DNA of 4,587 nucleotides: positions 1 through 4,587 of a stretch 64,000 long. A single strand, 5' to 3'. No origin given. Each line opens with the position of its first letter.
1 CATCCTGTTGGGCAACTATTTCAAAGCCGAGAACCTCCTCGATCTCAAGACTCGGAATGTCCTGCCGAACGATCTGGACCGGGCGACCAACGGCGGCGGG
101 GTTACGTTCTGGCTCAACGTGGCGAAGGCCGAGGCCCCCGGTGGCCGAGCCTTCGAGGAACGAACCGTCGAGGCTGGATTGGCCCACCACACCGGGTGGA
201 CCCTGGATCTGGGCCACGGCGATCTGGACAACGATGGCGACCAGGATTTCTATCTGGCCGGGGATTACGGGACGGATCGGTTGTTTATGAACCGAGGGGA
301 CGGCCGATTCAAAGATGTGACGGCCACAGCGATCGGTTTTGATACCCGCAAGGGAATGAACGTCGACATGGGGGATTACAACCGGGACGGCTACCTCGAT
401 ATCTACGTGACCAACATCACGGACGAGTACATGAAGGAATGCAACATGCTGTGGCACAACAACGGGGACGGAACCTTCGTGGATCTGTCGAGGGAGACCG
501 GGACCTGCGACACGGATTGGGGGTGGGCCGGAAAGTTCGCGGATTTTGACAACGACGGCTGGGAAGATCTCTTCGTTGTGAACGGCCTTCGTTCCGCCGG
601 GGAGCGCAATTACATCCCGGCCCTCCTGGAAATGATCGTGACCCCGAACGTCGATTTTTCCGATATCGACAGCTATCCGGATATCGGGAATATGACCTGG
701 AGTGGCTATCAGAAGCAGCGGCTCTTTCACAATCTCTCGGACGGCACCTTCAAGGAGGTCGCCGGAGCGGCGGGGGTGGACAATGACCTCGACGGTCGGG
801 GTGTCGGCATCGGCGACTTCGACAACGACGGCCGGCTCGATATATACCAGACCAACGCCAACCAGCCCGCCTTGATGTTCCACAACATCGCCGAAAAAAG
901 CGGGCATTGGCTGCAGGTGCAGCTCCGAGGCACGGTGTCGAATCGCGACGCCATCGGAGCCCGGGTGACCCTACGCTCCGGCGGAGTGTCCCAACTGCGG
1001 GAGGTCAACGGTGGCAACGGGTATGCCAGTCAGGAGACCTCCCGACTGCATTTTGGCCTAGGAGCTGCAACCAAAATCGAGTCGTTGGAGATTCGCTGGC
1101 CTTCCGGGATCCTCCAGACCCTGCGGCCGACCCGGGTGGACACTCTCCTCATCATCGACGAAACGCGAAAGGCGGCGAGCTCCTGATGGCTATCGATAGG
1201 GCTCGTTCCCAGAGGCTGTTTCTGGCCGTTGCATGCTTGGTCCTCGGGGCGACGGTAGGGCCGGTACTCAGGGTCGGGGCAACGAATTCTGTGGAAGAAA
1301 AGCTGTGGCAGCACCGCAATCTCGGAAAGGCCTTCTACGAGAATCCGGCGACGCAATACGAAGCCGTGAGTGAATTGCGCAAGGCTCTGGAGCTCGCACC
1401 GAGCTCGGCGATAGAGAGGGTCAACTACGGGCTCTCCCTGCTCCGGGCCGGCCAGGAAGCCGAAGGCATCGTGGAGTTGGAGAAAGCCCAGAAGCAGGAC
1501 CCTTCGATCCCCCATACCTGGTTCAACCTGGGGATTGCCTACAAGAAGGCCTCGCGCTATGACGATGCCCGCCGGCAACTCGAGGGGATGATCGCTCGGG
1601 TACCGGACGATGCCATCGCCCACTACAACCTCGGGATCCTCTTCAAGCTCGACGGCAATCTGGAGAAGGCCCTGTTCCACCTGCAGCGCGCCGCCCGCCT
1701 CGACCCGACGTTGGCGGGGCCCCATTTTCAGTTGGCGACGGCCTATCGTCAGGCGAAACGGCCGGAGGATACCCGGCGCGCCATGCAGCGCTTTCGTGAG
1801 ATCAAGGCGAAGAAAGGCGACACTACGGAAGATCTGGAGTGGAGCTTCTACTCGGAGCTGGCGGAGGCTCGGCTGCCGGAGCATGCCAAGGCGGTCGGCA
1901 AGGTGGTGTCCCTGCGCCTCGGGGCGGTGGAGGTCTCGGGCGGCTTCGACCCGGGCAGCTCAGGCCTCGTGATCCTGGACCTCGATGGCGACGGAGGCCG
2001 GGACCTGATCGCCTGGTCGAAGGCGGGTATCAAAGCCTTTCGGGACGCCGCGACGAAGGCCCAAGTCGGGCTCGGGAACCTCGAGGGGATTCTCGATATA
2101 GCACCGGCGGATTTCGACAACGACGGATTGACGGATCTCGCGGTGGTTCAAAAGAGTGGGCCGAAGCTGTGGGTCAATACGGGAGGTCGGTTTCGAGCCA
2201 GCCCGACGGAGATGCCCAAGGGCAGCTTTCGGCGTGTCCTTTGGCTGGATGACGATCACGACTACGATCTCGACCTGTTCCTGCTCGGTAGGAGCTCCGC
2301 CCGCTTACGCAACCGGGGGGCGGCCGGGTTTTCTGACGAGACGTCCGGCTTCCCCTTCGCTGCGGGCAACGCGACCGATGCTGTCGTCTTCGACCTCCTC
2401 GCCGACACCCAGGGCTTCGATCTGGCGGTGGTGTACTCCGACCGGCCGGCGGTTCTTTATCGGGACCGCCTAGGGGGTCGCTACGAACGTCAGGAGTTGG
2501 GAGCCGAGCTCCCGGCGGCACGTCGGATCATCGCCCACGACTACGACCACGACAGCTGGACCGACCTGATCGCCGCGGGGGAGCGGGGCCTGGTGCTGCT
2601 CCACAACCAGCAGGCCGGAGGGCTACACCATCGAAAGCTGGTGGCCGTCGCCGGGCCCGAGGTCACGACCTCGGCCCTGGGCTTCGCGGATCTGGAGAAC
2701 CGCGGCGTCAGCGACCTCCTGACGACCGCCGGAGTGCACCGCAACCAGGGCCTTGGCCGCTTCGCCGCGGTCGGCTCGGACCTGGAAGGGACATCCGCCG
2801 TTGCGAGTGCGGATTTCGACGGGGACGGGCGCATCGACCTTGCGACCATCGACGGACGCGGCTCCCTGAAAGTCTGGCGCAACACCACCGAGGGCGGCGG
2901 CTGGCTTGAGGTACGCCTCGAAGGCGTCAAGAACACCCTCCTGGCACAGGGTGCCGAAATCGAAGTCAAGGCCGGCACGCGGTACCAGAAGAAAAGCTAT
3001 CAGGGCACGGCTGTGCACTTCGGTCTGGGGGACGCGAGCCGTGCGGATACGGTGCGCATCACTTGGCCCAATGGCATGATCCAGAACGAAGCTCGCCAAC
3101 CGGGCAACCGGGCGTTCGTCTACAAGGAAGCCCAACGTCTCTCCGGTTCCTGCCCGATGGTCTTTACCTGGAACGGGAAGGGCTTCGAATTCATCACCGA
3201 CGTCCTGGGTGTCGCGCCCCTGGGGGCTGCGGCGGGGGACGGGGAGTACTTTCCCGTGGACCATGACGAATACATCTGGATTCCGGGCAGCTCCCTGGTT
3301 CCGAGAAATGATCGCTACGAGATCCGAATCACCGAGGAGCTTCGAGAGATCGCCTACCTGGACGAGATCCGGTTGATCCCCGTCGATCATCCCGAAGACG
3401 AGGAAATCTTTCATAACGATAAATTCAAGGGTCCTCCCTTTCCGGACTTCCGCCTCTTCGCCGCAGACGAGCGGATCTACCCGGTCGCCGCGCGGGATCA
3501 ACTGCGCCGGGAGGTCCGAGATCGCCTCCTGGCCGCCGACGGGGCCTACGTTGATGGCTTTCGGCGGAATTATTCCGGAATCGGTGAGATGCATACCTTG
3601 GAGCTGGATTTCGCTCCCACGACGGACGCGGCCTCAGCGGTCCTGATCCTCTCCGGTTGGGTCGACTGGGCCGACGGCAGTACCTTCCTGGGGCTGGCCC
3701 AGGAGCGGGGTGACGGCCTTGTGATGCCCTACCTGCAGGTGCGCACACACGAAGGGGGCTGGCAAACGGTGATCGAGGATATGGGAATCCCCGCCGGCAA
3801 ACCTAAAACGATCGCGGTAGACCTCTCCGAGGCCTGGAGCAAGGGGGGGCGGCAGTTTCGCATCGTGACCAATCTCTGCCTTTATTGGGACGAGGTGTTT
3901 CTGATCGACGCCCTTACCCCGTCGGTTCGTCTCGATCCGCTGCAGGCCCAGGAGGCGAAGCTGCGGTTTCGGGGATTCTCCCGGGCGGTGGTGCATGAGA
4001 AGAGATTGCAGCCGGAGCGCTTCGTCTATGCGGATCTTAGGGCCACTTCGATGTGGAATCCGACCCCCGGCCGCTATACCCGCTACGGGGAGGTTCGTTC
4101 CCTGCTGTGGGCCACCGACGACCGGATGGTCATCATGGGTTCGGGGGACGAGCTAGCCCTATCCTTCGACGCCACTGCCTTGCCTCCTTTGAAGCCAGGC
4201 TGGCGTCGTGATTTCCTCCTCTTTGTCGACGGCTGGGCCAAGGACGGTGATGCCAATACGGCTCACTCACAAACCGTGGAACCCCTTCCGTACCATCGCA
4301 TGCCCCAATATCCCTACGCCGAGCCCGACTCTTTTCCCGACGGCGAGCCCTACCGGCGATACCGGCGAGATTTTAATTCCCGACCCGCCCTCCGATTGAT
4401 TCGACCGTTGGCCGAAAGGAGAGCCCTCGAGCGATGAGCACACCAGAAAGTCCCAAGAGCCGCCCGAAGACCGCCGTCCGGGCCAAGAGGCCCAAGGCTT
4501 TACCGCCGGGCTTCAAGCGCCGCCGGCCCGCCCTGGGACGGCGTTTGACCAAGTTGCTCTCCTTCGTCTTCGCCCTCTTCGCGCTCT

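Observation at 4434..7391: Unusual cytochrome architecture: 5-TM anchor + five CxxCH hemes + C-terminal TPR array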

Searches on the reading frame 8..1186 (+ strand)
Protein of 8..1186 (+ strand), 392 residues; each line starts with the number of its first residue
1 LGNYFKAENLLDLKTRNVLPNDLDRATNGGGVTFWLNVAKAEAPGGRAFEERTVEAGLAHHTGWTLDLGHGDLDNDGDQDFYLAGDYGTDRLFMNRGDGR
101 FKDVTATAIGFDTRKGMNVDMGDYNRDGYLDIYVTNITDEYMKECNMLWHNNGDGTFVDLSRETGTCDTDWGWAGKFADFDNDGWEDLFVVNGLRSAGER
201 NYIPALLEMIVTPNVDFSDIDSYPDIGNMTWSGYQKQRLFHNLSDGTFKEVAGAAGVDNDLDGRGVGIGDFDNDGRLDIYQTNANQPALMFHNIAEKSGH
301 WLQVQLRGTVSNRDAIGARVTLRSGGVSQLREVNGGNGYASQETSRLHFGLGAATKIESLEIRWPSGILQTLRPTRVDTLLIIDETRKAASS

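Call 4: search_protein_families(library=pfam, proteins=[window:8-1186:+], max_evalue=0.01)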
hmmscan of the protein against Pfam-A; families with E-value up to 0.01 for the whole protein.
window:8-1186:+ (392 aa): 3 families
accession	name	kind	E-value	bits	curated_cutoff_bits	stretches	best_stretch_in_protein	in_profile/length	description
PF13517.12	FG-GAP_3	-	2.9e-30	105.1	26.9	3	72-134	1-61/61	FG-GAP-like repeat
PF07593.17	UnbV_ASPIC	-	1.5e-22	79.7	23.4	1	315-381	1-67/68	ASPIC and UnbV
PF01839.29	FG-GAP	-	5e-09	36.3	22.1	0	117-136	3-22/37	FG-GAP repeat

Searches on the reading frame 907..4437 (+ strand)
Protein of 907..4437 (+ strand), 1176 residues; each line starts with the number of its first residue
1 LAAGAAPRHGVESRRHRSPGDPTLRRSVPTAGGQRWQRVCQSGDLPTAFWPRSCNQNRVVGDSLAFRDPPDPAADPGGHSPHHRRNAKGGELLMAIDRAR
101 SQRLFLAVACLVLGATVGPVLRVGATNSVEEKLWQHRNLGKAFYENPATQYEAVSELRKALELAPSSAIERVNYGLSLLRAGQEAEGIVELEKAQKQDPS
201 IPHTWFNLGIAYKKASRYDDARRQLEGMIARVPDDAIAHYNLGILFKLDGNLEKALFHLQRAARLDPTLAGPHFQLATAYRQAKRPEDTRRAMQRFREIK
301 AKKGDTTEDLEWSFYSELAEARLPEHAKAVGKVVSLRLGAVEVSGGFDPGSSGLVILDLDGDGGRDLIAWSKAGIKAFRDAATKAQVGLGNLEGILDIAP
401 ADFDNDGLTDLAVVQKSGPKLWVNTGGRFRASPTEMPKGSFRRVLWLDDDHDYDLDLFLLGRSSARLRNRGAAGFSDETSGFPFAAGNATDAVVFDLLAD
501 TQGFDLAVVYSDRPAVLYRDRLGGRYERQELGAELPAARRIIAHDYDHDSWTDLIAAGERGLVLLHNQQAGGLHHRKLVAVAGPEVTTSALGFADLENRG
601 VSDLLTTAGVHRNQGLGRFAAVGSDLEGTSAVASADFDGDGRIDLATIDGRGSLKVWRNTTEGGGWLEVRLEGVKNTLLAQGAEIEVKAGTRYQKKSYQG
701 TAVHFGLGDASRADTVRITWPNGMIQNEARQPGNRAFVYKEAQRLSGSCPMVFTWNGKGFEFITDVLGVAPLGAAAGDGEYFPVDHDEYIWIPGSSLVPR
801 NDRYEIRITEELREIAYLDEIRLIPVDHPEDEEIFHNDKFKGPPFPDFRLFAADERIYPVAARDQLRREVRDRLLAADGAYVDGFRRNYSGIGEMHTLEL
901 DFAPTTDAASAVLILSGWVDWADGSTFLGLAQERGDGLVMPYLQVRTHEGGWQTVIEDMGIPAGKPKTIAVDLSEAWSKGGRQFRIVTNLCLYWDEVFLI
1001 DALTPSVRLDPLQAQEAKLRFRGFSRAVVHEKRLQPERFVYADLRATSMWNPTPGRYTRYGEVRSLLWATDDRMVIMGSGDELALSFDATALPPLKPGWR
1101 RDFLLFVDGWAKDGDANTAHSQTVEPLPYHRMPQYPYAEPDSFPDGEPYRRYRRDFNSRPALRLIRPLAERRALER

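Call 4: search_protein_families(library=pfam, proteins=[window:907-4437:+], max_evalue=0.01)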
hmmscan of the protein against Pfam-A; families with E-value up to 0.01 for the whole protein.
window:907-4437:+ (1176 aa): 17 families
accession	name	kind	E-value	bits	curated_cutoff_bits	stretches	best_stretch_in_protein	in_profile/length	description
PF13517.12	FG-GAP_3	-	6.7e-18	65.5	26.9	4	358-413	1-61/61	FG-GAP-like repeat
PF07719.23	TPR_2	-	9e-15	53.9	27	1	236-268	1-33/34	Tetratricopeptide repeat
PF13431.12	TPR_17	-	1.4e-14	53.5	24.4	0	192-222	3-33/34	Tetratricopeptide repeat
PF13414.12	TPR_11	-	6.2e-13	48.6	26.8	1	250-280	8-38/42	TPR repeat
PF00515.34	TPR_1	-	2.3e-12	46.6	27.8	1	236-268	1-33/34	Tetratricopeptide repeat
PF13432.12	TPR_16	-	3.7e-10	40.5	32.7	1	207-268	2-63/65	Tetratricopeptide repeat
PF13428.12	TPR_14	-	8.7e-09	35.7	23.5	1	203-244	2-43/44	Tetratricopeptide repeat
PF14559.12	TPR_19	-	8.8e-09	36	25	1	178-238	1-61/68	Tetratricopeptide repeat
PF07593.17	UnbV_ASPIC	-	1.7e-08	34.7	23.4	1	682-735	3-65/68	ASPIC and UnbV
PF01839.29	FG-GAP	-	8.3e-07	29.2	22.1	0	398-413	5-20/37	FG-GAP repeat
PF13181.12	TPR_8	-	1.1e-06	28.8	25.7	0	238-268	3-33/34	Tetratricopeptide repeat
PF13424.12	TPR_12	-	2.5e-06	28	30.1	1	203-266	4-75/77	Tetratricopeptide repeat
PF13174.12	TPR_6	-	3.5e-06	27.7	26.3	0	205-234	3-32/33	Tetratricopeptide repeat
PF23914.1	TPR_CcmH_CycH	-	0.00027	21.3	42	0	152-235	68-154/158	Cytochrome c-type biogenesis protein H TPR domain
PF13371.12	TPR_9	-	0.00058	20.3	35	0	198-239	25-66/73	Tetratricopeptide repeat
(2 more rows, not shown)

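Call 5: search_protein_families(library=ncbifam, proteins=[window:907-4437:+], max_evalue=0.01)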
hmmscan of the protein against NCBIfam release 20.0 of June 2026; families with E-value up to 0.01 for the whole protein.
window:907-4437:+ (1176 aa): 13 families
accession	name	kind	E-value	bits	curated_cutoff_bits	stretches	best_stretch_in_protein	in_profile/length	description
NF040959.1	MamA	equivalog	5.6e-16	58.6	200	1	149-300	52-203/204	magnetosome protein MamA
TIGR02917.1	PEP_TPR_lipo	equivalog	8.1e-14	50.5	312.2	1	152-303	381-532/899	XrtA/PEP-CTERM system TPR-repeat protein PrsT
TIGR02521.1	type_IV_pilW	equivalog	3.2e-09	36.7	154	1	144-236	75-169/234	type IV pilus biogenesis/stability protein PilW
NF033758.1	gliding_GltE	equivalog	6.3e-09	35.3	225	1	217-306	271-358/411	adventurous gliding motility TPR repeat lipoprotein GltE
NF033762.1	social_mot_Tgl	equivalog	1.3e-08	34.5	225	1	151-299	48-199/252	social motility TPR repeat lipoprotein Tgl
NF047558.1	TPR_END_plus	domain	3.8e-06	26.8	32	1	238-268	1-31/56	TPR end-of-group domain-containing protein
NF007302.0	PRK09782.1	equivalog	3.9e-05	21.8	1223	1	152-233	630-711/990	phage receptor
TIGR02552.1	LcrH_SycD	equivalog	0.00016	21.4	104.8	1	214-304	30-120/136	SycD/LcrH family type III secretion system chaperone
TIGR00540.1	TPR_hemY_coli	hypoth_equivalog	0.0002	20.2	142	1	151-260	278-383/385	heme biosynthesis-associated TPR protein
NF033920.0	C39_PA2778_fam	equivalog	0.00025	20.6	150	1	177-267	165-255/255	PA2778 family cysteine peptidase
TIGR00990.1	3a0801s09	subfamily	0.00031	19.5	757.25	1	143-318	309-476/615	mitochondrial import receptor subunit TOM70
NF052415.1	T3SS_chap_SctY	equivalog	0.0004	20.9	70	1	215-296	19-103/106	type III secretion apparatus assembly chaperone SctY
NF008520.0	PRK11447.1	equivalog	0.0018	16.1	858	0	131-201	267-336/1157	cellulose synthase complex outer membrane protein BcsC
